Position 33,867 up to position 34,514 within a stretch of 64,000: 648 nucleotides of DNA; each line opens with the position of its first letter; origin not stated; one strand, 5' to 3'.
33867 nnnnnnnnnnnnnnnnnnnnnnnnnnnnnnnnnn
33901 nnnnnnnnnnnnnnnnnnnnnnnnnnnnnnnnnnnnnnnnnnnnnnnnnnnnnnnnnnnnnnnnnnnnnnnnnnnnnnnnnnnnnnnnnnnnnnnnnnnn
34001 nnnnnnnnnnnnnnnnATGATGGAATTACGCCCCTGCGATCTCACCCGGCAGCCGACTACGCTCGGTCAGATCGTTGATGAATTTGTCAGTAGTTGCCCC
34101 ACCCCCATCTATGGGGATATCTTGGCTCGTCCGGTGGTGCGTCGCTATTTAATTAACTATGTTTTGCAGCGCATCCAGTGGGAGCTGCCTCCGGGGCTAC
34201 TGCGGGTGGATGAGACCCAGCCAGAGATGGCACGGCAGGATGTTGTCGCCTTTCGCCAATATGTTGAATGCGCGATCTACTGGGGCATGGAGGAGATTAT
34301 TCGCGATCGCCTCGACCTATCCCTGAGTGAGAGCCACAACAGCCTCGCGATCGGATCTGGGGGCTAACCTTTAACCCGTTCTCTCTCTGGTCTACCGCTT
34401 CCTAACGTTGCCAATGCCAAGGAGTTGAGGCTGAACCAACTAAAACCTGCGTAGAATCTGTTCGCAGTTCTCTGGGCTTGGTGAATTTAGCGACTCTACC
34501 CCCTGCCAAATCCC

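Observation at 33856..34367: Duplicated two-gene module (small Zn-ribbon ORF translationally coupled to a protein of about 117 aa) flanking the phosphorelay cassette; one copy has lost a zinc ligand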

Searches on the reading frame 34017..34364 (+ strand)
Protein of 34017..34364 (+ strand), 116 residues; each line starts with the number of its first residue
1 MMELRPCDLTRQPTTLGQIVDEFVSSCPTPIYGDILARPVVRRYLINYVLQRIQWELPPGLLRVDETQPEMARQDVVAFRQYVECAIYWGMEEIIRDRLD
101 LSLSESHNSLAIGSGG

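Call 5: search_protein_families(library=pfam, proteins=[window:34017-34364:+], max_evalue=1)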
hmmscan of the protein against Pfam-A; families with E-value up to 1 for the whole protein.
window:34017-34364:+ (116 aa): 1 family
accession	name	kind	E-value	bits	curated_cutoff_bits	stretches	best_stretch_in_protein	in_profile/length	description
PF11905.13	DUF3425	-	0.23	11.9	27.1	1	27-98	31-84/128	Domain of unknown function (DUF3425)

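Call 6: search_protein_families(library=ncbifam, proteins=[window:34017-34364:+], max_evalue=1)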
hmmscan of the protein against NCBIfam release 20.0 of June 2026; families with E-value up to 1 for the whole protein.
window:34017-34364:+ (116 aa): 0 families

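Call 14: find_related_loci(query=A2, collection=genome_contigs, flank=10000)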
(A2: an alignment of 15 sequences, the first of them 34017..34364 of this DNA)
Query A2 (116 aa) in genome_contigs; peptide patterns used: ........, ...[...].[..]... (x = any residue, [..] = any of these).
6 stretches matched a pattern; 4 encode a relative of the query (tblastn E <= 1e-3); 4 distinct loci.
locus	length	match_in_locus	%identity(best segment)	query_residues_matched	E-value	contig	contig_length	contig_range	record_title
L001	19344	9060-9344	74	15-109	4e-48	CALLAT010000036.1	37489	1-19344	MAG: uncultured Pseudanabaenaceae cyanobacterium isolate L2_Bin_MAXBIN__098_sub_1 genome assembly, contig: c_00000173276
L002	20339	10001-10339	65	1-109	2e-47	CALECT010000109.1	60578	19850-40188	MAG: uncultured Pseudanabaenaceae cyanobacterium isolate R2_Bin_Bin_165_1 genome assembly, contig: c_000000773912, whole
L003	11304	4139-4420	73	14-107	4e-46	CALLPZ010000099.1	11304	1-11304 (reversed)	MAG: uncultured Pseudanabaenaceae cyanobacterium isolate L2_Bin_MAXBIN__054_1 genome assembly, contig: c_000002480235, w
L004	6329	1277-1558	68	14-108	2e-41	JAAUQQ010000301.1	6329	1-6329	MAG: Synechococcales cyanobacterium RM1_1_8 NODE_3086_length_6329_cov_4.153660, whole genome shotgun sequence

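Call 31: predict_structure(alignment_id=A2)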
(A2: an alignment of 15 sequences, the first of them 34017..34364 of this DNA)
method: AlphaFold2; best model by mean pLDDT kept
length: 116 residues; sequences in the alignment: 15
mean_pLDDT: 63.0   pTM: 0.49
mean pLDDT of the five models: 63.0, 61.9, 59.9, 56.6, 56.3
residues with pLDDT >= 90: 0; 70-90: 50; 50-70: 38; < 50: 28
segments of 3 or more residues with pLDDT < 50: 1-9, 100-116
pLDDT, mean of each block of 10 residues (from residue 1): 40 63 72 72 80 66 57 68 80 67 43 41
secondary structure, 60 per line:
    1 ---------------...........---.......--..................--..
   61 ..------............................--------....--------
elements in order: H16-26 H30-36 H39-56 H59-62 H69-96 H105-108

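Call 35: search_protein_representatives(alignment_id=A2)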
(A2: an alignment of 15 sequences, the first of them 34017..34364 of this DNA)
Query: 15 sequences, 119 profile positions. Proteins with E-value up to 0.001 (for the whole library): 4; up to 1e-10: 1; up to 1e-30: 1. The best 4 are listed.
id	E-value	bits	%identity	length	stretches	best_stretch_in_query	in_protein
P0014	4.6e-54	197.4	-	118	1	2-116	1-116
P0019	1.3e-10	57.3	-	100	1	19-107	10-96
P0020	2.4e-05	40.2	-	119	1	20-110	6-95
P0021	6.2e-05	38.9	-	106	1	18-107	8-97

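Call 36: fold_search(model_id=the predicted structure, library=pdb)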
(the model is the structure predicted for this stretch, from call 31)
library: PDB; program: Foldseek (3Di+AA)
matches with E <= 10: 20; with E <= 0.001: 0
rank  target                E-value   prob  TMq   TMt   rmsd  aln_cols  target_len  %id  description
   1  4rpe                  2.4e+00  0.10  0.25  0.07   9.4        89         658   16  Crystal Structure of Variant G186E from Pseudomonas Aeruginosa Lipoxygenase 2 at 1.60A (C2) (released 2015-11-04)
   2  6ncl_c9               3.3e+00  0.06  0.24  0.17  16.4       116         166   14  Near-atomic structure of icosahedrally averaged PBCV-1 capsid (released 2019-01-30)
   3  2a3q_B                4.0e+00  0.04  0.22  0.23  12.1       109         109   13  X-Ray Structure of Protein from Mus Musculus MM.29898 (released 2005-07-19)
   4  7mu5_F                4.4e+00  0.04  0.22  0.23  12.1       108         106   11  Human DCTPP1 bound to Triptolide (released 2022-08-24)
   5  2oie_C                5.3e+00  0.02  0.21  0.21  12.0       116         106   14  Crystal structure of RS21-C6 core segment RSCUT (released 2007-03-06)
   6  6sqw_D                5.6e+00  0.02  0.21  0.21  12.3       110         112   11  Mouse dCTPase in complex with 5-Me-dCMP (released 2020-01-29)
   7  6sqy_D                5.6e+00  0.02  0.20  0.21  12.6       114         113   11  Mouse dCTPase in complex with dCMP (released 2020-01-29)
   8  1eia                  7.1e+00  0.07  0.34  0.22  10.1       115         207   13  X-RAY CRYSTAL STRUCTURE OF EQUINE INFECTIOUS ANEMIA VIRUS (EIAV) CAPSID PROTEIN P26 (released 1999-02-16)
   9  5ir4                  7.1e+00  0.03  0.21  0.07  11.8       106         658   12  Crystal structure of wild-type bacterial lipoxygenase from Pseudomonas aeruginosa PA-LOX with space group C2221 at 1.48  (released 2016-08-10)
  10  8wro_B                7.5e+00  0.04  0.27  0.05  14.9       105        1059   14  XBB.1.5.10 spike protein in complex with ACE2 (released 2023-12-06)
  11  6sqw_A                7.5e+00  0.02  0.22  0.22  12.1       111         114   12  Mouse dCTPase in complex with 5-Me-dCMP (released 2020-01-29)
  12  7mu5_A                7.5e+00  0.02  0.20  0.20  10.7       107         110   13  Human DCTPP1 bound to Triptolide (released 2022-08-24)
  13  2oie_B                7.9e+00  0.02  0.20  0.21  11.6       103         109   12  Crystal structure of RS21-C6 core segment RSCUT (released 2007-03-06)
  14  2a3q_A                7.9e+00  0.02  0.22  0.22  12.4       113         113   12  X-Ray Structure of Protein from Mus Musculus MM.29898 (released 2005-07-19)
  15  7mu5_E                7.9e+00  0.02  0.20  0.22  10.7       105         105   12  Human DCTPP1 bound to Triptolide (released 2022-08-24)
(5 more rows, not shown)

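Call 38: search_protein_families(library=pfam, proteins=[P0019, P0020, P0021], max_evalue=1)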
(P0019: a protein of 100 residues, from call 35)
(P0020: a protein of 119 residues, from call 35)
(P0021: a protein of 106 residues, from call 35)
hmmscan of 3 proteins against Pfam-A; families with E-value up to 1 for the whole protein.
P0019 (100 aa): 0 families

P0020 (119 aa): 1 family
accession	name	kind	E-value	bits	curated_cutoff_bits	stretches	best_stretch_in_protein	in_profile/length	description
PF14148.11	YhdB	-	0.13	12.8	27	1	4-45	29-68/71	YhdB-like protein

P0021 (106 aa): 0 families

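Call 43: find_encoding_contigs(protein=P0020, flank=10000, max_places=3)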
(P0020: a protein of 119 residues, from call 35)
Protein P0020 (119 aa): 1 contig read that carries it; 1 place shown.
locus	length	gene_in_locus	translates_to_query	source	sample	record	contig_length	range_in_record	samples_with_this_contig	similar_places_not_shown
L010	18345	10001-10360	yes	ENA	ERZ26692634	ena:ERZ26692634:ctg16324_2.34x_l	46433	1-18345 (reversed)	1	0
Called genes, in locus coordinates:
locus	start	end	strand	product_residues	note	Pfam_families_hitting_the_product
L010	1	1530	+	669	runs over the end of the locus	PF05157:MshEN, PF00437:T2SSE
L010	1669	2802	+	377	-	PF00437:T2SSE, PF13401:AAA_22 (weak)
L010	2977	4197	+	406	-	PF28597:T2SSF_N, PF00482:T2SSF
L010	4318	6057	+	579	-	PF14104:DUF4277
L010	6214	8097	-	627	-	PF00664:ABC_membrane, PF00005:ABC_tran, PF02463:SMC_N (weak)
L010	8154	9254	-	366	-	PF02698:DUF218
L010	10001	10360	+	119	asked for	-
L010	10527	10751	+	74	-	-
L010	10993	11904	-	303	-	PF00126:HTH_1, PF03466:LysR_substrate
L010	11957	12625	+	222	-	PF16694:Cytochrome_P460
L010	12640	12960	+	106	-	-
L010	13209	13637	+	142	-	PF04828:GFA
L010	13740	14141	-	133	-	-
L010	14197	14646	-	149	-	PF01844:HNH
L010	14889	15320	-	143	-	-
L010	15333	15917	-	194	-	PF15905:HMMR_N (weak), PF14662:KASH_CCD (weak)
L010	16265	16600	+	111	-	PF01909:NTP_transf_2, PF18765:Polbeta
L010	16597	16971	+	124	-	PF05168:HEPN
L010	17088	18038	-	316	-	PF07466:DUF1517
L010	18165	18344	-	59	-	?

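Call 59: search_protein_families(library=padloc, proteins=[window:34017-34364:+], max_evalue=1)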
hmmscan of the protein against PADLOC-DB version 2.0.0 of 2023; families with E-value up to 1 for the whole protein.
window:34017-34364:+ (116 aa): 0 families

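Call 91: list_cluster_members(proteins=[P0001, window:34017-34364:+, window:33963-34364:+, window:33856-34017:+, window:41922-42098:+, window:41401-41790:+, window:35497-37503:+, P0024])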
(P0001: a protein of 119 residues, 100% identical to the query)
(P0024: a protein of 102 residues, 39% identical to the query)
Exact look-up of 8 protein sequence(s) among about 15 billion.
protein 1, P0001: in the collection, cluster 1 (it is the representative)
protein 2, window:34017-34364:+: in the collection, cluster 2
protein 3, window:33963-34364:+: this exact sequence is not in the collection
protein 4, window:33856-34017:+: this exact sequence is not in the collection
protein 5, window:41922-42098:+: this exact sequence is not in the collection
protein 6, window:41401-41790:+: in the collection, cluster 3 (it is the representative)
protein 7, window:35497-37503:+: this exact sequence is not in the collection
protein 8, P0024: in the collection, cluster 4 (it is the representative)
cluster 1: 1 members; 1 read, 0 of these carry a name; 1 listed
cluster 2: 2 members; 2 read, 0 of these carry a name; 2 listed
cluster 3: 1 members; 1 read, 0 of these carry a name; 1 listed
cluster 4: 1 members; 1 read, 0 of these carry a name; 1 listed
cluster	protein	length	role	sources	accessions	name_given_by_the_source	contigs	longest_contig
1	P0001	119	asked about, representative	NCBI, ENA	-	-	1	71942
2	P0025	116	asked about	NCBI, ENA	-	-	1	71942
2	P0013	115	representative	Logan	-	-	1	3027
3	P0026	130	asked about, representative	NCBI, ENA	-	-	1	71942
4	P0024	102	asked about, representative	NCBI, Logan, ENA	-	-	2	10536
